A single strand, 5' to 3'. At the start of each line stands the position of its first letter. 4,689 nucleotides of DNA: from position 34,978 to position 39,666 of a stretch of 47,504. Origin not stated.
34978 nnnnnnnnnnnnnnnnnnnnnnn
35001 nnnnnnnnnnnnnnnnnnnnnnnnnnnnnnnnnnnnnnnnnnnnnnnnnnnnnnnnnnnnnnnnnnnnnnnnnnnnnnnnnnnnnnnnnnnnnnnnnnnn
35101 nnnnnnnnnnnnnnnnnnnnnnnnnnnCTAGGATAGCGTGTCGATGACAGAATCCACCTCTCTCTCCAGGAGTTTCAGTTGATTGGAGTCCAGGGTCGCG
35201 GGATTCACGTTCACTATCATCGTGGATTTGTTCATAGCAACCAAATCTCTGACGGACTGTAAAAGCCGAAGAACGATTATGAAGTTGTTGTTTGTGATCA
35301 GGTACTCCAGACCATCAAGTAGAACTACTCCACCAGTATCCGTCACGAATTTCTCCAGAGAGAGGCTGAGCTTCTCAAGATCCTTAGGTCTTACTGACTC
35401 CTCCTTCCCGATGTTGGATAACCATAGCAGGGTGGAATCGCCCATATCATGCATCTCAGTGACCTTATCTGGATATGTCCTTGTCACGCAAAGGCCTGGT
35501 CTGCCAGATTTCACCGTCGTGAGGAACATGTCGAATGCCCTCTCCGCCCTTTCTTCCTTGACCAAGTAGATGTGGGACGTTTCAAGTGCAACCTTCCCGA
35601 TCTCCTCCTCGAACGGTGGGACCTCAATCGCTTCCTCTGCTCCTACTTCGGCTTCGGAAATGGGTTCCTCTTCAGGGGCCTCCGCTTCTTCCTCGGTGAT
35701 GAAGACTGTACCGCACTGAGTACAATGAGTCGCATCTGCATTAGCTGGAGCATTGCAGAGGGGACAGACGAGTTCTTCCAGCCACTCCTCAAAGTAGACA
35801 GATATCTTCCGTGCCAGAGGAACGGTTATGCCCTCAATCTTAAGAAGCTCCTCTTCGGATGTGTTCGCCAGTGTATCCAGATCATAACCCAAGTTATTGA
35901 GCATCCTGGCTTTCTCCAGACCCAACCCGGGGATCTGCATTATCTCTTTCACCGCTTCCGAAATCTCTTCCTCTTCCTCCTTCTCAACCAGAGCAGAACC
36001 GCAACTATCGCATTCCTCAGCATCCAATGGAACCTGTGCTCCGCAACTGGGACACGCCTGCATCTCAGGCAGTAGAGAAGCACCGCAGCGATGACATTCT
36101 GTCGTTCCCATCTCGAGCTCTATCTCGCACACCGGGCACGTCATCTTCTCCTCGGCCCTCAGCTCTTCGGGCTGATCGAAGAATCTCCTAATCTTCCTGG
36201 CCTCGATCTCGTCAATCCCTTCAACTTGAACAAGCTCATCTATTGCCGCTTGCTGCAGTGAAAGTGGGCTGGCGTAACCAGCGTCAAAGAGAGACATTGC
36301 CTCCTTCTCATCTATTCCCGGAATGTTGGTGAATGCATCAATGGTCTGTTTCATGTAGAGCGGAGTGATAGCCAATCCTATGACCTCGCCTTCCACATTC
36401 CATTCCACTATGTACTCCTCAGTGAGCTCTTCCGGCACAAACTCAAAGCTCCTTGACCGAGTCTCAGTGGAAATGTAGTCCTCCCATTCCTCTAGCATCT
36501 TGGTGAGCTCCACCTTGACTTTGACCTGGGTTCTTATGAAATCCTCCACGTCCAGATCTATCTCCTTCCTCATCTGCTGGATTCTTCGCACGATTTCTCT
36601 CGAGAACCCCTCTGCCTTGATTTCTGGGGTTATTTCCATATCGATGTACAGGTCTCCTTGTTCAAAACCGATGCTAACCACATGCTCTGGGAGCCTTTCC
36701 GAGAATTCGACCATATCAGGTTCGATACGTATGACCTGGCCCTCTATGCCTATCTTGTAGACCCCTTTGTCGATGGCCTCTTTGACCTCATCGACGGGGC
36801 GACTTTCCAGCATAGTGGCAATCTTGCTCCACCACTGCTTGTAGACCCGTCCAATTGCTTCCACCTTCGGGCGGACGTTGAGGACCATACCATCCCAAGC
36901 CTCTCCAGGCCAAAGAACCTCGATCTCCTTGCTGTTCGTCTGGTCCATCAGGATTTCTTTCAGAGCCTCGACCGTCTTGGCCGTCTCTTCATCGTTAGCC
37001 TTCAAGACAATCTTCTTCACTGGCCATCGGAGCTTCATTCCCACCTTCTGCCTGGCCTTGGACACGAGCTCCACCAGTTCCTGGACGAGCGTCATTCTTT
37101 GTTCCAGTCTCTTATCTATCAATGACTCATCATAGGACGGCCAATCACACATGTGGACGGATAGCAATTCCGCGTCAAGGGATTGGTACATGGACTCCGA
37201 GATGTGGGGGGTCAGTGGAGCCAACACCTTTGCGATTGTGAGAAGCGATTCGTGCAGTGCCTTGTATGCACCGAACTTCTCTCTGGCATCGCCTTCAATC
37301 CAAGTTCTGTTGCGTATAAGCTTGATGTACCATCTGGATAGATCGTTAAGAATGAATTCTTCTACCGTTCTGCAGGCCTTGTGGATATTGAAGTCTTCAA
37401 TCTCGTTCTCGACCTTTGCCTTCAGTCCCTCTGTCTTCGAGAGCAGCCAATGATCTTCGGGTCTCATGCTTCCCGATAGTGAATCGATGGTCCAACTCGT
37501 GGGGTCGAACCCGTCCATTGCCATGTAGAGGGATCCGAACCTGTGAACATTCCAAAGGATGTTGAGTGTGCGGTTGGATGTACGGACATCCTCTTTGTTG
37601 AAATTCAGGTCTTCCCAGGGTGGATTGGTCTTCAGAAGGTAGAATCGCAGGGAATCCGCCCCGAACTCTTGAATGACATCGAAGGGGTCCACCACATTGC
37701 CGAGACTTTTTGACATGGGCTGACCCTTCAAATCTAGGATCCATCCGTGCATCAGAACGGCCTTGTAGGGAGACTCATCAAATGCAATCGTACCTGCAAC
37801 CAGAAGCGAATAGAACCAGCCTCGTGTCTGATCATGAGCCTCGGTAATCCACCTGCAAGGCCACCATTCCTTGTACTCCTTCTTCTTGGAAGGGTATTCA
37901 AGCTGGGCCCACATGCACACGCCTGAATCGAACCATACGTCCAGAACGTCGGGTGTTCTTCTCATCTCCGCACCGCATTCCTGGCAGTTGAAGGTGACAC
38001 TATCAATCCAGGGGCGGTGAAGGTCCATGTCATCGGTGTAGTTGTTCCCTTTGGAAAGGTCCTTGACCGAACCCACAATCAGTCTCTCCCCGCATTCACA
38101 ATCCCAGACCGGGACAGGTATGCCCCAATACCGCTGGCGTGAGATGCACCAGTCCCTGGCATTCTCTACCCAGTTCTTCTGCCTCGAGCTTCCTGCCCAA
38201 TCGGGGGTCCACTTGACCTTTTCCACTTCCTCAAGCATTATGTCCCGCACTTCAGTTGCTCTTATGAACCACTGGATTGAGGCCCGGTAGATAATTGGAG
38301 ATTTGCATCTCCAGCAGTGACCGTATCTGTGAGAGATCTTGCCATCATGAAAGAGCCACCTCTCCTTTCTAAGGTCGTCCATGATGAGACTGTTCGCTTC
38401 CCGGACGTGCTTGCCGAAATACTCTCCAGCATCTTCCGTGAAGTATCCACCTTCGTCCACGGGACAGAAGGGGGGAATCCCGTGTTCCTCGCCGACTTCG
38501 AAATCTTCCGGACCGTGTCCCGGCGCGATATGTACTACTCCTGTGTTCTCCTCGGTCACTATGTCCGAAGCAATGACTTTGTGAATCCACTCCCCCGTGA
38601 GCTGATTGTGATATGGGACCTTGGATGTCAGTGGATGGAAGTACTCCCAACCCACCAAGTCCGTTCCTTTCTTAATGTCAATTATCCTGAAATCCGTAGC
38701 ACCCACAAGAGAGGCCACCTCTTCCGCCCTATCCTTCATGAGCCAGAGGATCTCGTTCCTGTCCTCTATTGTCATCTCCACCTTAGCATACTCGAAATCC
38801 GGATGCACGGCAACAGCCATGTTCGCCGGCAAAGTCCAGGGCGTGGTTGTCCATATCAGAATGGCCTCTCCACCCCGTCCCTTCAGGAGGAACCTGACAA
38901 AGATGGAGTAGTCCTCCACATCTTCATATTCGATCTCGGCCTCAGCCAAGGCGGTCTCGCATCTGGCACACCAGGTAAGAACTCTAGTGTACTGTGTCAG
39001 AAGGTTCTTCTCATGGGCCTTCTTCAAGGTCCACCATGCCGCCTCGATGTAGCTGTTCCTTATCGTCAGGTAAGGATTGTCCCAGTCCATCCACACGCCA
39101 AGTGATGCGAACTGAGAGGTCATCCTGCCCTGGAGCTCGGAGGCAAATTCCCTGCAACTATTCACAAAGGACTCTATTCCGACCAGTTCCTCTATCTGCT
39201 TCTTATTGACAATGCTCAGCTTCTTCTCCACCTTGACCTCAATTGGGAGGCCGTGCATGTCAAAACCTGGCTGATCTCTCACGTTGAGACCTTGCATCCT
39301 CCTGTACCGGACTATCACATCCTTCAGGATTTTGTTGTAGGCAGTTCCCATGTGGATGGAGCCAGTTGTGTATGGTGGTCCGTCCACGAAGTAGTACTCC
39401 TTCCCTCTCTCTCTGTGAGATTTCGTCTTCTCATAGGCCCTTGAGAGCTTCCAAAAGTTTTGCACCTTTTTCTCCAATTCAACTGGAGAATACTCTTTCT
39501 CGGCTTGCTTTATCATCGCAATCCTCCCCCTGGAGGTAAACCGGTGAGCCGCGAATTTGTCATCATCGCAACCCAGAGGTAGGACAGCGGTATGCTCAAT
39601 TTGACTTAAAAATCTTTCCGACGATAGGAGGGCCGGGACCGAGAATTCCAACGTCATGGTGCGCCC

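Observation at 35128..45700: Candidate novel locus: IleRS-DUF835 fusion, intron-containing tRNA-His and a giant scaffold protein that shares an IleRS domain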

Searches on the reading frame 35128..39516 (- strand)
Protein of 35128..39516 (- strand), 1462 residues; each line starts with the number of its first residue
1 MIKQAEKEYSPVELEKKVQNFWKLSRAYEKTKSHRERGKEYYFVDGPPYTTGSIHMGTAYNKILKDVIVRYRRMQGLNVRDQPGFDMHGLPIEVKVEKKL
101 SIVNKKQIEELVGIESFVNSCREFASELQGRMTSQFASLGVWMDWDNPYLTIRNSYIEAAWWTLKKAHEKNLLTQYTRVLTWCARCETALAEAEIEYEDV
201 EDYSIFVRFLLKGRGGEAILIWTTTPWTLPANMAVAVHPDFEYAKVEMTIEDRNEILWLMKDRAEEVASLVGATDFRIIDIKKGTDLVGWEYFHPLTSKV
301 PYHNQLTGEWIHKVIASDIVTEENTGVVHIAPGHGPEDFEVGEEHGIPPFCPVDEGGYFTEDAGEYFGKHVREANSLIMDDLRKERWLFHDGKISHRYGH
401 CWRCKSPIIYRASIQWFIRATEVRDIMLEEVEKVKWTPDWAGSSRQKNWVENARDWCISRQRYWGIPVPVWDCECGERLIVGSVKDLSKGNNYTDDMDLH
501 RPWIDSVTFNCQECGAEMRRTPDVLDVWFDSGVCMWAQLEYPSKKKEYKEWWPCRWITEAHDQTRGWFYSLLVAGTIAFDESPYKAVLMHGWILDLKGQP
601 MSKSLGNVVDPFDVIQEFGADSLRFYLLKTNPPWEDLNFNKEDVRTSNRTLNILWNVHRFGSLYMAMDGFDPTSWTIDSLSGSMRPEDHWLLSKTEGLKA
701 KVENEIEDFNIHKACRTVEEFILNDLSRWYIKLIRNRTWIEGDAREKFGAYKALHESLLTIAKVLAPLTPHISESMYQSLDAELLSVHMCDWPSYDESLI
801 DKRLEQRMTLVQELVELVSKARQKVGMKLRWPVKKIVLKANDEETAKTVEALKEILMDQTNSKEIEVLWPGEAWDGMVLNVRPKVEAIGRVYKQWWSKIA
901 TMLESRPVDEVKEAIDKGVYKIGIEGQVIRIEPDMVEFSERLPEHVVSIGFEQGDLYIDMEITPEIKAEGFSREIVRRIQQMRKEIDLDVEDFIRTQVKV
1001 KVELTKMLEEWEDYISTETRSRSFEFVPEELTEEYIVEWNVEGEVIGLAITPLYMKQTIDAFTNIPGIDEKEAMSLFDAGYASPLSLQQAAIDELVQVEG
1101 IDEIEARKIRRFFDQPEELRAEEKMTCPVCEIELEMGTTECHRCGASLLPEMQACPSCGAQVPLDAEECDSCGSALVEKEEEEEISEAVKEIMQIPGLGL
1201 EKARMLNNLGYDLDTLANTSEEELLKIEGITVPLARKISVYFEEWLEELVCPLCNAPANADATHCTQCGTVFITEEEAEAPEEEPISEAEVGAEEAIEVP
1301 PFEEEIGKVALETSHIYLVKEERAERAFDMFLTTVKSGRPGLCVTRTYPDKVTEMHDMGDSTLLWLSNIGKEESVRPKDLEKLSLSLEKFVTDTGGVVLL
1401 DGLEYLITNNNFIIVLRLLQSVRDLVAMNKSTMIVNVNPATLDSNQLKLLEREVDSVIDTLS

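Call 9: search_protein_families(library=pfam, proteins=[window:35128-39516:-], max_evalue=0.1)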
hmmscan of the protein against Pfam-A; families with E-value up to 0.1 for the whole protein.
window:35128-39516:- (1462 aa): 15 families
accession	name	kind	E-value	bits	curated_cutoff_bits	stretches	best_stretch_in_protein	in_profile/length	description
PF00133.28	tRNA-synt_1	-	1.4e-130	436.3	22.7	1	18-638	2-412/414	tRNA synthetases class I (I, L, M and V)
PF08264.19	Anticodon_1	-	3e-34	118.5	25.1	1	688-836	1-147/148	Anticodon-binding domain of tRNA ligase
PF05763.18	DUF835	-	7.6e-32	110.4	33.1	1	1322-1453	3-135/136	Protein of unknown function (DUF835)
PF09334.17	tRNA-synt_1g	-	1.2e-27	97.1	20.1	3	524-649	244-377/391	tRNA synthetases class I (M)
PF19302.4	DUF5915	-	1.8e-24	86.8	27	1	854-1050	2-192/195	Domain of unknown function (DUF5915)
PF14520.12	HHH_5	-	7.1e-14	52.5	27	2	1061-1110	3-52/57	Helix-hairpin-helix domain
PF12826.13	HHH_2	-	3e-10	40.5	27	2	1195-1244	8-57/64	Helix-hairpin-helix motif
PF12773.13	DZR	-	5.5e-09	36.5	27.3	2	1127-1173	1-45/45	Double zinc ribbon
PF13240.11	Zn_Ribbon_1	-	9.1e-09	35.3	25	2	1155-1176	2-23/23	zinc-ribbon domain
PF01406.26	tRNA-synt_1e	-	4.2e-08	33.3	27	1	578-647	231-299/301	tRNA synthetases class I (C) catalytic domain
PF01921.24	tRNA-synt_1f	-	1e-05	25.1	27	1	587-633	269-315/360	tRNA synthetases class I (K)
PF00633.29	HHH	-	0.0002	21.5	24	0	1213-1238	2-27/30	Helix-hairpin-helix motif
PF13248.11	Zn_ribbon_3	-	0.00039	20.2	27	2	1138-1160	2-24/26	zinc-ribbon domain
PF10571.15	UPF0547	-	0.0041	17.6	29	1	1155-1173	3-21/26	Uncharacterised protein family UPF0547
PF11731.14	Cdd1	-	0.082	13.6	25.5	0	1057-1096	3-42/86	Pathogenicity locus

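Call 10: search_protein_families(library=ncbifam, proteins=[window:35128-39516:-], max_evalue=0.01)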
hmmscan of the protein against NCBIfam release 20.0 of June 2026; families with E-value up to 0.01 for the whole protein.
window:35128-39516:- (1462 aa): 28 families (the best 25 are shown)
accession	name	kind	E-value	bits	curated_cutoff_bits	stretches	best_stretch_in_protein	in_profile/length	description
TIGR00392.1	ileS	equivalog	2.6e-289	962.2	621.4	1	6-849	3-860/861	isoleucine--tRNA ligase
NF000258.1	MupB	exception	5.3e-189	630.4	1900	1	14-1000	8-981/1033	mupirocin-resistant isoleucine--tRNA ligase MupB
NF000257.1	MupA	exception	3.8e-187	624.2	1900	1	15-1008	9-983/1024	mupirocin-resistant isoleucine--tRNA ligase MupA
TIGR00422.1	valS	equivalog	2.8e-168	561.6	612.1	2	313-928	255-847/863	valine--tRNA ligase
NF009687.0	PRK13208.1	equivalog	1.2e-153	513.2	738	2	316-868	257-789/801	valine--tRNA ligase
NF004349.1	PRK05729.1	equivalog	7.1e-143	477.8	704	2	313-871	249-773/860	valine--tRNA ligase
NF040702.1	ileS_w_GNAT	exception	9.5e-133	444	1999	2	257-824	448-1000/1100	isoleucine--tRNA ligase, N-acetyltransferase domain-containing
NF011492.0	PRK14900.1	equivalog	1.2e-106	357.8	1783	2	323-868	276-799/1044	valine--tRNA ligase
NF000540.1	alt_ValS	exception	1.2e-77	261.7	900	2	366-854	337-816/827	valine--tRNA ligase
NF008957.0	PRK12300.1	subfamily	6.7e-62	209.7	677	3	10-339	5-322/946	leucine--tRNA ligase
TIGR00395.1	leuS_arch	equivalog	8.1e-48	163.1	648.5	2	357-864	387-855/938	leucine--tRNA ligase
TIGR00396.1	leuS_bact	equivalog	8.9e-48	163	548.4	4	10-196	2-168/843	leucine--tRNA ligase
TIGR00398.1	metG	equivalog_domain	5.8e-35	121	336.35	3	527-789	250-510/530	methionine--tRNA ligase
NF008900.0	PRK12267.1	equivalog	1e-29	103.6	598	2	524-862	224-550/648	methionine--tRNA ligase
NF001100.0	PRK00133.1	equivalog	1.2e-24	86.9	587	2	400-816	174-533/676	methionine--tRNA ligase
NF009401.0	PRK12766.1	equivalog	7.4e-07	29.1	239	0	1057-1110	7-60/238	50S ribosomal protein L32e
NF003301.0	PRK04301.1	equivalog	8.5e-05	21.9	259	0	1060-1110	5-55/316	DNA repair and recombination protein RadA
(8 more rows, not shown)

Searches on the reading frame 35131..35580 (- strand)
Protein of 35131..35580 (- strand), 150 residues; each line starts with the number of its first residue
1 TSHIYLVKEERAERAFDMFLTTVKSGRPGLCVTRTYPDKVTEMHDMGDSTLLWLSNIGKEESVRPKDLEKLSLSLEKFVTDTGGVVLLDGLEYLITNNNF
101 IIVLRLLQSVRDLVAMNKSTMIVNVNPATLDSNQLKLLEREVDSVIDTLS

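Call 33: search_solved_structures(query=window:35131-35580:-, max_evalue=10, show_alignments=2)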
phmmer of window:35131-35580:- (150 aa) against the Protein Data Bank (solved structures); distinct sequences matched with E-value up to 10: 19.
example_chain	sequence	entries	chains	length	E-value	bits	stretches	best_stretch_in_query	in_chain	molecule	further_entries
6pgm_A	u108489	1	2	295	0.27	14.3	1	48-113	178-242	PirF Geranyltransferase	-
8suf_A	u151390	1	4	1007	0.64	13.1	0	42-127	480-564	TIR domain-containing protein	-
4aw4_A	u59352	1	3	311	1.1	12.4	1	61-113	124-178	INTERNALIN B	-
1d0b_A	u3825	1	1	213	1.2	12.2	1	62-116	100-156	INTERNALIN B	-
4cil_A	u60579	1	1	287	1.5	11.8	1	60-115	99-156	YOPM-CAP, INTERNALIN B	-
6dbf_A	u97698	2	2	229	1.6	11.8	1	63-115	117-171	Listeria virulence factor InlB | InlB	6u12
2wqw_A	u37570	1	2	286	1.8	11.6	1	61-116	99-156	INTERNALIN B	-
1oto_A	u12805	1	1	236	2.1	11.4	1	62-113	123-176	Internalin B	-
1otn_A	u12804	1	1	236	2.2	11.3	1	62-116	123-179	Internalin B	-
1otm_A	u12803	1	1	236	2.2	11.3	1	63-116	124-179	internalin B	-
8qp7_A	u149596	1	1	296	2.3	11.2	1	60-116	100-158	Yop effector YopM,Internalin B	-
2wqx_A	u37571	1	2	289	2.4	11.2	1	60-113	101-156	INTERNALIN B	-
2uzx_A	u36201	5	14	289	2.7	11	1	60-116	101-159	INTERNALIN B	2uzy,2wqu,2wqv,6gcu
6dbg_A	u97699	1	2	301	2.7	11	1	61-113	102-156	Internalin B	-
1h6t_A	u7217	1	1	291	2.7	11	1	61-116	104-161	INTERNALIN B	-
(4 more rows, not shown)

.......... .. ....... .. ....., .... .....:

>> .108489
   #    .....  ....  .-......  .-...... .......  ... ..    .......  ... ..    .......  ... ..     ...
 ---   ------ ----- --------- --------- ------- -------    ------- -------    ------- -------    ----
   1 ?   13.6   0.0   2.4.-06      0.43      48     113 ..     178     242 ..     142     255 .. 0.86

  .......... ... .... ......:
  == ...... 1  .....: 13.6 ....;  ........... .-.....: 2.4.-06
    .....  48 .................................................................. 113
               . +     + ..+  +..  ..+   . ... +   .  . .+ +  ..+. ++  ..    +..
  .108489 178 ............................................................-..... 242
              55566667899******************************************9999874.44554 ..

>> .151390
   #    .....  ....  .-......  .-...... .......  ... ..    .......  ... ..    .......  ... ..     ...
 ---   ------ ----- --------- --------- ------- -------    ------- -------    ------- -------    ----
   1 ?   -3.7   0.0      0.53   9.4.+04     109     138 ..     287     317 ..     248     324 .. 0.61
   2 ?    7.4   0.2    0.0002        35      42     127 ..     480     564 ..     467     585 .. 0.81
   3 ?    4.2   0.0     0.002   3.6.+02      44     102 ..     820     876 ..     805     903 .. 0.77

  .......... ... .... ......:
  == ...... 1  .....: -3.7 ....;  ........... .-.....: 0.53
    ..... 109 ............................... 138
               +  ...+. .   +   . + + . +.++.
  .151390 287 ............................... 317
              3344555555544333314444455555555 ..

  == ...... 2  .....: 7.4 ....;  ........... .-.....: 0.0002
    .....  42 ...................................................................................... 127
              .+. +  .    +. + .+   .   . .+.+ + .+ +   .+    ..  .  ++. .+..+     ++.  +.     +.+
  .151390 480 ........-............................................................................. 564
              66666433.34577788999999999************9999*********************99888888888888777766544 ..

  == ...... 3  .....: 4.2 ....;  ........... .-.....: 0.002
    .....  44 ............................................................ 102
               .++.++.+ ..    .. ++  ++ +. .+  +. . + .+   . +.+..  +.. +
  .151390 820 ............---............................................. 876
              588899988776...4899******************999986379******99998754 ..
